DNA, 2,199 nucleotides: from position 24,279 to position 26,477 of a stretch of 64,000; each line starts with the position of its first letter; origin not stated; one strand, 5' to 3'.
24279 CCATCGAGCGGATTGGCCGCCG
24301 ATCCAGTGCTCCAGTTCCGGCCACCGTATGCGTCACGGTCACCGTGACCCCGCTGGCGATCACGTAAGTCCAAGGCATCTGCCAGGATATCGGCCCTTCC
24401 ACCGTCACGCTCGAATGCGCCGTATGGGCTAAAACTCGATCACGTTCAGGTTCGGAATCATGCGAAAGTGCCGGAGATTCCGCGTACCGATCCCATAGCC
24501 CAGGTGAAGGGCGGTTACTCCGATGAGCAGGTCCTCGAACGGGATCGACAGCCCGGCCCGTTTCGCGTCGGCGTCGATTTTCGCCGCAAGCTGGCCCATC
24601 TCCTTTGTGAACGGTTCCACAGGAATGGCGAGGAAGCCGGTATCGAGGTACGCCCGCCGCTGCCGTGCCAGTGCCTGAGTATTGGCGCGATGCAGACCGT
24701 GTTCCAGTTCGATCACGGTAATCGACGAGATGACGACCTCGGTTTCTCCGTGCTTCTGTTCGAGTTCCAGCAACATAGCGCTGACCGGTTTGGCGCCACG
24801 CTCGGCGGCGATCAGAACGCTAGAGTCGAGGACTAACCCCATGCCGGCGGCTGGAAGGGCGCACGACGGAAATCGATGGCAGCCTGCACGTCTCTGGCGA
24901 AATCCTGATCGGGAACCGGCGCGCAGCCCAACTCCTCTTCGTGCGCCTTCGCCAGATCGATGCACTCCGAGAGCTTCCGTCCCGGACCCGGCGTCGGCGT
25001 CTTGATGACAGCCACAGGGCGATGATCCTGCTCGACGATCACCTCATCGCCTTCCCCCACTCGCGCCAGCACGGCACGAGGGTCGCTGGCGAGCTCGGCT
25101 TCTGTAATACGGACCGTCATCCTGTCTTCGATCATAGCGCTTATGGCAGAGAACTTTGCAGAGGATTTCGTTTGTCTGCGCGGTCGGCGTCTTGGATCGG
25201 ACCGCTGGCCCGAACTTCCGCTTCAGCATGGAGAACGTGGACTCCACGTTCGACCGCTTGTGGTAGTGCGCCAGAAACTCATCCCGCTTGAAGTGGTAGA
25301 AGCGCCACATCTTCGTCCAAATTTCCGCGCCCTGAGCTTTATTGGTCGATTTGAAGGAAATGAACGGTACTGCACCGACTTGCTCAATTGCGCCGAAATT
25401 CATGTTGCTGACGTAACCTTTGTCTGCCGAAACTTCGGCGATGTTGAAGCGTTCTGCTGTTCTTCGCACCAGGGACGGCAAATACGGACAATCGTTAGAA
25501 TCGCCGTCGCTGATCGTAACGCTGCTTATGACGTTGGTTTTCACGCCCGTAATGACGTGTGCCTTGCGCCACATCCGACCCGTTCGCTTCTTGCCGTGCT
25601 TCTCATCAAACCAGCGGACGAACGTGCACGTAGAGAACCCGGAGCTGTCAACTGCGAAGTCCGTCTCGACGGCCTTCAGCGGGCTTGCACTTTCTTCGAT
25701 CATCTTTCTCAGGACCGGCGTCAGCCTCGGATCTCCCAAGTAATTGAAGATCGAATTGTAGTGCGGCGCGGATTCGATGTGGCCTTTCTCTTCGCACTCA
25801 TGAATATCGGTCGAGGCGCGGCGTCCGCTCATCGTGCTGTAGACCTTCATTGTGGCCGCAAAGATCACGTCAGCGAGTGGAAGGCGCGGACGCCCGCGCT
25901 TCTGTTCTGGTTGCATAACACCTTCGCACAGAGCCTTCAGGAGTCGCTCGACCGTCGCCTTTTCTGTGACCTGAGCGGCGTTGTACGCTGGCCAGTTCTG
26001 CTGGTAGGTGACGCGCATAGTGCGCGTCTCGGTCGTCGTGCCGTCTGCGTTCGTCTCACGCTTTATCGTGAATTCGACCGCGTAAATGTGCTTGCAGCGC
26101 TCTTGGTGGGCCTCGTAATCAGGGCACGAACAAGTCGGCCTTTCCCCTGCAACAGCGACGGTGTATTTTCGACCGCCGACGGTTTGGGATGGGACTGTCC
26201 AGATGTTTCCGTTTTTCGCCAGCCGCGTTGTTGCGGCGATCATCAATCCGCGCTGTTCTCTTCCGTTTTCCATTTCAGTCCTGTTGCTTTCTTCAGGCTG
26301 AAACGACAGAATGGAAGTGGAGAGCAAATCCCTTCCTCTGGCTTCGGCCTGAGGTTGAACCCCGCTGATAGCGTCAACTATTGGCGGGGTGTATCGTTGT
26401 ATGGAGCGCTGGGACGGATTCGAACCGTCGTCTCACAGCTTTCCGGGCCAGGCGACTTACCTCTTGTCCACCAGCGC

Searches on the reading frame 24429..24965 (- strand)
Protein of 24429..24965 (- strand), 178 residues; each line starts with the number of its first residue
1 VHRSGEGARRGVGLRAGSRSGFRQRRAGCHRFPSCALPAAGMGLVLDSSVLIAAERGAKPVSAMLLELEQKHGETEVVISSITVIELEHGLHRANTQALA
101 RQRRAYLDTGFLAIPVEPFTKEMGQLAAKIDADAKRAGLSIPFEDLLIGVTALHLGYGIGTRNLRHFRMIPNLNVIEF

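Call 3: search_protein_families(library=pfam, proteins=[window:24429-24965:-], max_evalue=0.01)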
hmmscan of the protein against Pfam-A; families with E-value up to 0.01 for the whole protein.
window:24429-24965:- (178 aa): 1 family
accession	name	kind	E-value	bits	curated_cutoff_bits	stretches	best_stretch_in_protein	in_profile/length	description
PF01850.27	PIN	-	2.9e-10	41.3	23.6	1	45-157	2-105/120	PIN domain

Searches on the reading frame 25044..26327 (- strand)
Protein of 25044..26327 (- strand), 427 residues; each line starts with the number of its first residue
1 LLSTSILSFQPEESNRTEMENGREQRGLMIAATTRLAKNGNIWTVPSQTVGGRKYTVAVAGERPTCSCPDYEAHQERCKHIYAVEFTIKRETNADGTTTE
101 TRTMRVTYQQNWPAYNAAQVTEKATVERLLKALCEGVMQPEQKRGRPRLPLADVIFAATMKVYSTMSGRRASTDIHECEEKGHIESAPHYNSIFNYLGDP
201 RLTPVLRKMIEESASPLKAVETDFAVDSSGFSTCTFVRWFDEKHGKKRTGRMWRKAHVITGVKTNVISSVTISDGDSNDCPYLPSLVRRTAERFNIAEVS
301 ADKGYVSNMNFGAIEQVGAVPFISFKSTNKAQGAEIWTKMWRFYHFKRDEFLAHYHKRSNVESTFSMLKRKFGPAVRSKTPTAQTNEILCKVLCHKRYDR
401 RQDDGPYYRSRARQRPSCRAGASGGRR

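Call 3: search_protein_families(library=pfam, proteins=[window:25044-26327:-], max_evalue=0.01)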
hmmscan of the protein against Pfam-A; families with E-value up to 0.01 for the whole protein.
window:25044-26327:- (427 aa): 2 families
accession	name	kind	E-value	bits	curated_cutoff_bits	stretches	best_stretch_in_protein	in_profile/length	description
PF01609.27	DDE_Tnp_1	-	6.5e-21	75.4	23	1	222-394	5-197/200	Transposase DDE domain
PF04434.22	SWIM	-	2.2e-07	30.7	19.6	1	55-87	1-36/38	SWIM zinc finger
